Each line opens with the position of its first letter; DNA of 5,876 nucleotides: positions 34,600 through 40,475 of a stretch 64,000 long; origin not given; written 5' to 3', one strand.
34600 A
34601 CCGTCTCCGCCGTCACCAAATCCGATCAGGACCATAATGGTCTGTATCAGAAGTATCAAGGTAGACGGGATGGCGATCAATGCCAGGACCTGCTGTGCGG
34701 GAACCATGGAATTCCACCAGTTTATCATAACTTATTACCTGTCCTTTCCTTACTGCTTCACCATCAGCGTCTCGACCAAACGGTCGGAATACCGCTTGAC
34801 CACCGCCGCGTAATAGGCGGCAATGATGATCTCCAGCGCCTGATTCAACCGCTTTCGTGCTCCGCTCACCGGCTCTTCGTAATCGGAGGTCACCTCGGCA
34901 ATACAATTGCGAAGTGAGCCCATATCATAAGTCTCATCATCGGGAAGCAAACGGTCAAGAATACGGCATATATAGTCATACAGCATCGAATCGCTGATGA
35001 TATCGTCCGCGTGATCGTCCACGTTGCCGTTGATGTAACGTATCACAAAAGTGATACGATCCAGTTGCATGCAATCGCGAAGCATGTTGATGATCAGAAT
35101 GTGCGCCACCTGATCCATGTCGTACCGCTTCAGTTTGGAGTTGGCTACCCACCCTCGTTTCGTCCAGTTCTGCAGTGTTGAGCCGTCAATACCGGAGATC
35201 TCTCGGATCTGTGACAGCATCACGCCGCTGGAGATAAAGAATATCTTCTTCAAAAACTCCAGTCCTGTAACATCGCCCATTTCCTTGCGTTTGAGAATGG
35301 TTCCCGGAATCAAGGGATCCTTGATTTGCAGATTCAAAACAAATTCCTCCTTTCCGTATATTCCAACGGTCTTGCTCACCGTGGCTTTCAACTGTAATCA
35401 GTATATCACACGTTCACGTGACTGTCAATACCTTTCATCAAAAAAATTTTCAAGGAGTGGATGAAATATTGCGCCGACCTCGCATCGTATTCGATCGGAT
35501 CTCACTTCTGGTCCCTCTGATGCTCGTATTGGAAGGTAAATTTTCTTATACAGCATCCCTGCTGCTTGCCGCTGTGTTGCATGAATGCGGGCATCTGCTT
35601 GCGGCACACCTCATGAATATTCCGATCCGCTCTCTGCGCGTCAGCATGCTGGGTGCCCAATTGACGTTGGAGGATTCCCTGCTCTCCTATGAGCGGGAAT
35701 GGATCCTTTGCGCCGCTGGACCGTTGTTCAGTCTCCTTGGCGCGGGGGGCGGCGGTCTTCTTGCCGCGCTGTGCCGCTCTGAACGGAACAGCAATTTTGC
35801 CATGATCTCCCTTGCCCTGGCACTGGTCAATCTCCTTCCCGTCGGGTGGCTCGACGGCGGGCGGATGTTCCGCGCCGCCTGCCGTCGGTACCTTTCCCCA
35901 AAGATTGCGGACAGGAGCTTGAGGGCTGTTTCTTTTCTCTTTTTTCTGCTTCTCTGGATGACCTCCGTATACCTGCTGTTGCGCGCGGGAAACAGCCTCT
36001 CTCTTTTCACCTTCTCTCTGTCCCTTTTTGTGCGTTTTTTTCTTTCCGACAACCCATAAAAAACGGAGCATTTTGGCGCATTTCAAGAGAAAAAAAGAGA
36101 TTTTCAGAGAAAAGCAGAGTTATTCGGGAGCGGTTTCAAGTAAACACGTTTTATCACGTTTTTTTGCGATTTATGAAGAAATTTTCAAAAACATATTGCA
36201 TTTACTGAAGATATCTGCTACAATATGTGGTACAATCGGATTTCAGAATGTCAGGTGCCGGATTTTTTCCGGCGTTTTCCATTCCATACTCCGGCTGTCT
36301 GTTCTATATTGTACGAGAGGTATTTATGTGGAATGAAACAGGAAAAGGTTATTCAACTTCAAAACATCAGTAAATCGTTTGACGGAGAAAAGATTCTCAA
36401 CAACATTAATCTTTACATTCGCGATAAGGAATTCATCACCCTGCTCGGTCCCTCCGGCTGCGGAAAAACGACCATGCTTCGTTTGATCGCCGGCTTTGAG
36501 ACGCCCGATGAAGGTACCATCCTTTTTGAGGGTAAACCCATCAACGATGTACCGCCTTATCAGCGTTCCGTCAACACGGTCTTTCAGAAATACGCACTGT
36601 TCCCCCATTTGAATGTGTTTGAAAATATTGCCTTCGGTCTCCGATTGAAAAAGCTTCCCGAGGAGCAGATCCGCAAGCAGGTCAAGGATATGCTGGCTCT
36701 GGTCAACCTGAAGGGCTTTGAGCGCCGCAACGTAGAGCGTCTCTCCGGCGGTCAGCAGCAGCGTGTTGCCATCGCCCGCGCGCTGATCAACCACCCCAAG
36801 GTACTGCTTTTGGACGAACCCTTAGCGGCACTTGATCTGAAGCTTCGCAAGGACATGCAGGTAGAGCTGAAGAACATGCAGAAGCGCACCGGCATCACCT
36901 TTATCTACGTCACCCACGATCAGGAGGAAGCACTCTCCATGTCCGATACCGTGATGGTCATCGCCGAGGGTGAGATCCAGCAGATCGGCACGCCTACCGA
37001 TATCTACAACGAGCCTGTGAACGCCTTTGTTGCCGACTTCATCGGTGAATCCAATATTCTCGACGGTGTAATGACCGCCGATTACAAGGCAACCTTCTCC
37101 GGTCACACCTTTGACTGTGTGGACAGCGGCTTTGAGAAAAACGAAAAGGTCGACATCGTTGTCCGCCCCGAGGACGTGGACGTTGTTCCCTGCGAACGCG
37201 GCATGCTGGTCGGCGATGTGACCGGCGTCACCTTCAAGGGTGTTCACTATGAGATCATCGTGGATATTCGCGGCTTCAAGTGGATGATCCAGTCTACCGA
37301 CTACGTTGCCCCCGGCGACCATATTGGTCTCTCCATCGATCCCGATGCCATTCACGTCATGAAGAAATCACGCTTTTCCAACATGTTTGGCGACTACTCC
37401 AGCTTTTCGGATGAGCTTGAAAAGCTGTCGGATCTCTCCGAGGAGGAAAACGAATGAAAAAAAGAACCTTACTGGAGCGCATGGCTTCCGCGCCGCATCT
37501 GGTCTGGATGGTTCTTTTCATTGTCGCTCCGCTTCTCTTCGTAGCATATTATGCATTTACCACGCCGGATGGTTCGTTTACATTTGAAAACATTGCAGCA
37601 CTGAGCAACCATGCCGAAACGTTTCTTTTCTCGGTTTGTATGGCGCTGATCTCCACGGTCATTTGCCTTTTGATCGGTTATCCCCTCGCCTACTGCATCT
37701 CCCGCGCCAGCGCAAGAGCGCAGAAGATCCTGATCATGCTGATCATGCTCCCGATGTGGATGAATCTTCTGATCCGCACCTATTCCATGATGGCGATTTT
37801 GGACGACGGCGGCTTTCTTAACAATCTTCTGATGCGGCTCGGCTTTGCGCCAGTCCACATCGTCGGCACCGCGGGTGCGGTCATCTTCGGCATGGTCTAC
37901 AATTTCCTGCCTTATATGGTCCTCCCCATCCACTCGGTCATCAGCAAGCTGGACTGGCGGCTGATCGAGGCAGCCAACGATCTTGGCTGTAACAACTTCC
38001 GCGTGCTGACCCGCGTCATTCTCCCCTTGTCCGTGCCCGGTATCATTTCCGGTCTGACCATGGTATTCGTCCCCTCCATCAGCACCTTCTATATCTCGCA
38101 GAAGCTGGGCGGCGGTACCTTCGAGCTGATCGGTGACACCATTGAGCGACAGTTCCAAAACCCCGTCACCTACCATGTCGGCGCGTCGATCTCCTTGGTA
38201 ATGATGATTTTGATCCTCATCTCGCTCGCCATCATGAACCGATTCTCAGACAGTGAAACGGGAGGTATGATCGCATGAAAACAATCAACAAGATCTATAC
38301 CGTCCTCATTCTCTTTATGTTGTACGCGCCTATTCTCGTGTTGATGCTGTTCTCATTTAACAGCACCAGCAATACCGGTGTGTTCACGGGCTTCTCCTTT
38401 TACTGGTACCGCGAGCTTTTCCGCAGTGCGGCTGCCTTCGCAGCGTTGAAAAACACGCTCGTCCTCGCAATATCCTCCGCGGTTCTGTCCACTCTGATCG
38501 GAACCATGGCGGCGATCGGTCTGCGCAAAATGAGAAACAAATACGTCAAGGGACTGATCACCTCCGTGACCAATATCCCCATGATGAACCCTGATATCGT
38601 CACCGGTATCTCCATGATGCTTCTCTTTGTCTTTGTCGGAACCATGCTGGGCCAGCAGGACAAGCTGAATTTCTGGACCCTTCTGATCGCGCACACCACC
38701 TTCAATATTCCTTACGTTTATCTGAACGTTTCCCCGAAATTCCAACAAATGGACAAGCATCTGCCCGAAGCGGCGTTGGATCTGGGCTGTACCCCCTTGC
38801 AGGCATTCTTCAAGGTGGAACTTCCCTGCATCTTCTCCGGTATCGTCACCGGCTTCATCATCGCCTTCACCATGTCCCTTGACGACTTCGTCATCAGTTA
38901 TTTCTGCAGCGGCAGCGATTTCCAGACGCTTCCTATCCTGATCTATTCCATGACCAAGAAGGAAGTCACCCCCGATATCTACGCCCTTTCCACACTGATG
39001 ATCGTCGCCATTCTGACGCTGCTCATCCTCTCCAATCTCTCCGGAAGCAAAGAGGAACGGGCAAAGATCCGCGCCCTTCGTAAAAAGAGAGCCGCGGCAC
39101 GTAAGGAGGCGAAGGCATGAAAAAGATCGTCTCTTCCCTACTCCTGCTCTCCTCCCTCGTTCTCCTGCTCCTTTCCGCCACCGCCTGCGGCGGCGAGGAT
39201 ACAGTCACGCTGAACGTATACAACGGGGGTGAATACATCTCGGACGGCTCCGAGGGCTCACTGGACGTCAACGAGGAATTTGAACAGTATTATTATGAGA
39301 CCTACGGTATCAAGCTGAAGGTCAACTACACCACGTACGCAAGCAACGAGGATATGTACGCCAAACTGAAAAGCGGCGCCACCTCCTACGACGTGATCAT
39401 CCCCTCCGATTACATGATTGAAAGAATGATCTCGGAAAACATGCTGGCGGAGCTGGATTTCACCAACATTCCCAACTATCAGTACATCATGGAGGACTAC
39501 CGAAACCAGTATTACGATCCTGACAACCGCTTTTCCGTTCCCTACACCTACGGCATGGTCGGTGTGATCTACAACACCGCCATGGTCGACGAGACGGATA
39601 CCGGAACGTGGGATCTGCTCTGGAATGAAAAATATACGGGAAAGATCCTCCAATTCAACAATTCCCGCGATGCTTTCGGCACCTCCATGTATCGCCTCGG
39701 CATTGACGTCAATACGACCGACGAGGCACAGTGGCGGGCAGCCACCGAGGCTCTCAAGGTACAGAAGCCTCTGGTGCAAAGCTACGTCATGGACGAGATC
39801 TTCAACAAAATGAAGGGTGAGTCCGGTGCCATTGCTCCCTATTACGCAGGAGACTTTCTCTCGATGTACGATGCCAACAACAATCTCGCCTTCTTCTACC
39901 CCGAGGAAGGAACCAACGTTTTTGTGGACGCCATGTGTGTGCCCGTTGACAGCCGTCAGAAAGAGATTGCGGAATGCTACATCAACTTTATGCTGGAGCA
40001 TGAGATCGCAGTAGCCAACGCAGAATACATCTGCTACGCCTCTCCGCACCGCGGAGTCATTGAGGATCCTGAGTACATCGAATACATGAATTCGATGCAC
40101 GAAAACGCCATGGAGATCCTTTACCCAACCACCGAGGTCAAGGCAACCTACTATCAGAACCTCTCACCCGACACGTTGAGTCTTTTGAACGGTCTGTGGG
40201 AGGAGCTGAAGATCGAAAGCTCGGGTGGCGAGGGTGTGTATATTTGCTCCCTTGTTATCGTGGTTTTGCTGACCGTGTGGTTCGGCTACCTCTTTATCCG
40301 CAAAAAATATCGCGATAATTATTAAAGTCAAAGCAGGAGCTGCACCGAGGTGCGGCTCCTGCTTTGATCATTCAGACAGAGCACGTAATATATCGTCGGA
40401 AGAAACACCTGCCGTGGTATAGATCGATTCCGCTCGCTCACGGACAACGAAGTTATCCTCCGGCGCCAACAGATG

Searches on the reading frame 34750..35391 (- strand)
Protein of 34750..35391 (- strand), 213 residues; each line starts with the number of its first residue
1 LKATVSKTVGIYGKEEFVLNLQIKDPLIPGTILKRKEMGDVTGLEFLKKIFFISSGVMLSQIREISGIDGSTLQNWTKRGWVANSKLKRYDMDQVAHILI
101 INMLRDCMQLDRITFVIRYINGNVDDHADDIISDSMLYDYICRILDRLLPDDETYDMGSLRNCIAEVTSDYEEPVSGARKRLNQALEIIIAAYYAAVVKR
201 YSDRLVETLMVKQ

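Call 36: search_protein_families(library=pfam, proteins=[window:34750-35391:-], max_evalue=0.00001)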
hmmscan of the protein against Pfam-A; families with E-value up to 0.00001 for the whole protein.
window:34750-35391:- (213 aa): 1 family
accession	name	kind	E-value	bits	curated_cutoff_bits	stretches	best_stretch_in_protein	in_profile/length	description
PF08876.17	DUF1836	-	2e-10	41.1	27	1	66-140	33-104/105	Domain of unknown function (DUF1836)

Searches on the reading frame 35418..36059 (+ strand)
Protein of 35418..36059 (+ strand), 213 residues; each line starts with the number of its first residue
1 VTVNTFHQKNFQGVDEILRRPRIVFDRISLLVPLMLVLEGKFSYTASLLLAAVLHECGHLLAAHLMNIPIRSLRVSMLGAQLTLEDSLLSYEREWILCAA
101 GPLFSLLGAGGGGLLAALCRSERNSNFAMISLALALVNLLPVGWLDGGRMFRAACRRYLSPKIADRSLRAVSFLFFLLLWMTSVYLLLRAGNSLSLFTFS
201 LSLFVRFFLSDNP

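Call 36: search_protein_families(library=pfam, proteins=[window:35418-36059:+], max_evalue=0.00001)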
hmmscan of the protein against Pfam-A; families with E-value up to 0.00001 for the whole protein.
window:35418-36059:+ (213 aa): 1 family
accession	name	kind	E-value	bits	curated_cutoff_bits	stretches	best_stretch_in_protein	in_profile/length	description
PF02163.28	Peptidase_M50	-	2e-14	53.9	27.2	1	127-178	166-217/221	Peptidase family M50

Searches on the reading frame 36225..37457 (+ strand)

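Call 36: search_protein_families(library=pfam, proteins=[window:36225-37457:+], max_evalue=0.00001)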
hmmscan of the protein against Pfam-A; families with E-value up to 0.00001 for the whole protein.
window:36225-37457:+ (410 aa): 2 families
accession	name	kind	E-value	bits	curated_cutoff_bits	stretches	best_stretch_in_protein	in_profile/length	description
PF00005.33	ABC_tran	-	1.6e-39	136.1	25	1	58-201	1-137/137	ABC transporter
PF08402.16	TOBE_2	-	9.6e-07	29.3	21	1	312-379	2-76/76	TOBE domain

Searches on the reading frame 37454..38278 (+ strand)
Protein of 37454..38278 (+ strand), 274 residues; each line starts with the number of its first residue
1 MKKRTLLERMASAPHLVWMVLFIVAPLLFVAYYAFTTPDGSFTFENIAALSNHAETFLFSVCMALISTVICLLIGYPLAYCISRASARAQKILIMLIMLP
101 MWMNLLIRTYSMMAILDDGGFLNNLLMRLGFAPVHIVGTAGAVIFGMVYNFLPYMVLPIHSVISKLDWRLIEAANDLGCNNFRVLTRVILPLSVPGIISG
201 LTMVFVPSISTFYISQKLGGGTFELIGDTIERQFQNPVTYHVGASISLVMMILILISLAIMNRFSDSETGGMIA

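Call 36: search_protein_families(library=pfam, proteins=[window:37454-38278:+], max_evalue=0.00001)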
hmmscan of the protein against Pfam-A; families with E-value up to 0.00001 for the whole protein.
window:37454-38278:+ (274 aa): 1 family
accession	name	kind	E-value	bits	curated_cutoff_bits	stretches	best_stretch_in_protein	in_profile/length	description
PF00528.27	BPD_transp_1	-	3e-12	47.1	26.4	1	74-264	4-177/184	Binding-protein-dependent transport system inner membrane component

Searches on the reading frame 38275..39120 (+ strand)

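Call 36: search_protein_families(library=pfam, proteins=[window:38275-39120:+], max_evalue=0.00001)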
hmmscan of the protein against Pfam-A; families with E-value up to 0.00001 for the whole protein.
window:38275-39120:+ (281 aa): 1 family
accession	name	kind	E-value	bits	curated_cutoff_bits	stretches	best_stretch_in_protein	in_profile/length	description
PF00528.27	BPD_transp_1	-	6.2e-19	68.9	26.4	1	73-253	2-171/184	Binding-protein-dependent transport system inner membrane component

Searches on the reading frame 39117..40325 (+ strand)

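Call 37: search_protein_families(library=pfam, proteins=[window:39117-40325:+], max_evalue=0.001)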
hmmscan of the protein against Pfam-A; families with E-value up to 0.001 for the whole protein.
window:39117-40325:+ (402 aa): 3 families
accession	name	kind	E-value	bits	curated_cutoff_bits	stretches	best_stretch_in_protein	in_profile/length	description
PF13343.11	SBP_bac_6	-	2.2e-25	90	24.6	1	91-306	4-216/245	Bacterial extracellular solute-binding protein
PF13416.11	SBP_bac_8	-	1.8e-22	80.9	27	1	61-323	9-274/279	Bacterial extracellular solute-binding protein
PF01547.30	SBP_bac_1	-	1e-10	42.6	26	1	52-296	11-304/307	Bacterial extracellular solute-binding protein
